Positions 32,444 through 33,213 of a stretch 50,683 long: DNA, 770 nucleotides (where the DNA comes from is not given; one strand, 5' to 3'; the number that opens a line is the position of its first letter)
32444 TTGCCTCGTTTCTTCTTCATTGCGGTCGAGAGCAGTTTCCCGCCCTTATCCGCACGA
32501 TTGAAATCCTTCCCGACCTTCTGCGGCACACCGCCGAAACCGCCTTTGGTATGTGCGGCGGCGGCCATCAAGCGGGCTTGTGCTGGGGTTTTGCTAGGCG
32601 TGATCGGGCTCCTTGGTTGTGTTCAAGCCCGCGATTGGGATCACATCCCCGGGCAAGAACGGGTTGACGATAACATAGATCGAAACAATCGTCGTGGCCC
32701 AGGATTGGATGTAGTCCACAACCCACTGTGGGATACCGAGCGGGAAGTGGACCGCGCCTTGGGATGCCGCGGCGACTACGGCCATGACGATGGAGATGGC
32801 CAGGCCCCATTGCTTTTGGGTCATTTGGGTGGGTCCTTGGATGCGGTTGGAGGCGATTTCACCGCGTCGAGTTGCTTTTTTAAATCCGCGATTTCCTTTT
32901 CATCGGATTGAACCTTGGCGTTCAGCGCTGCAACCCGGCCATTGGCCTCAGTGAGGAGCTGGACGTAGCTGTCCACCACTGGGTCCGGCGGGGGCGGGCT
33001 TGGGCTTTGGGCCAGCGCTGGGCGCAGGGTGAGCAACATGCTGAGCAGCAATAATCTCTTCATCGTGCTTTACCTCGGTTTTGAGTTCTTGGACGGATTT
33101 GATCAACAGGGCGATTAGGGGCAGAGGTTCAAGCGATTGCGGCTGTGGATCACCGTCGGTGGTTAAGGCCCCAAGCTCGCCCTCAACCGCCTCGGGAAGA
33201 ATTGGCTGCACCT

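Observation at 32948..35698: A tail fibre with an S74 autochaperone domain also carries a signal-peptide-like N-terminus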

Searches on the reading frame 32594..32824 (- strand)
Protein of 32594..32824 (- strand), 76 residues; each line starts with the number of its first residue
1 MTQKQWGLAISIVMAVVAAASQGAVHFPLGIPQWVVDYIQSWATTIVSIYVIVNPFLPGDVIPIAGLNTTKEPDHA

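Call 4: search_protein_families(library=pfam, proteins=[window:32594-32824:-], max_evalue=0.01)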
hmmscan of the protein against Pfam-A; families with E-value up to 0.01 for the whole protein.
window:32594-32824:- (76 aa): 0 families

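Call 5: search_protein_families(library=phrogs, proteins=[window:32594-32824:-], max_evalue=0.01)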
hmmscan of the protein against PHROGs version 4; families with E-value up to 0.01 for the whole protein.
window:32594-32824:- (76 aa): 0 families

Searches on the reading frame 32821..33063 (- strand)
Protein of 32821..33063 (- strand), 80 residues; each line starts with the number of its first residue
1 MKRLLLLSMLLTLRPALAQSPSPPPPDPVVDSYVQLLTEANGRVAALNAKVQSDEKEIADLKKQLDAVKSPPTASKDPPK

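Call 4: search_protein_families(library=pfam, proteins=[window:32821-33063:-], max_evalue=0.01)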
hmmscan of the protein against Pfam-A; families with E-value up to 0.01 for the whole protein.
window:32821-33063:- (80 aa): 0 families

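Call 5: search_protein_families(library=phrogs, proteins=[window:32821-33063:-], max_evalue=0.01)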
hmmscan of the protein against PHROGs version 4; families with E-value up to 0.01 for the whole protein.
window:32821-33063:- (80 aa): 1 family
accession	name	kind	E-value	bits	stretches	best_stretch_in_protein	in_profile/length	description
phrog_2619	-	unknown function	0.0051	18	1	28-76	61-109/124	-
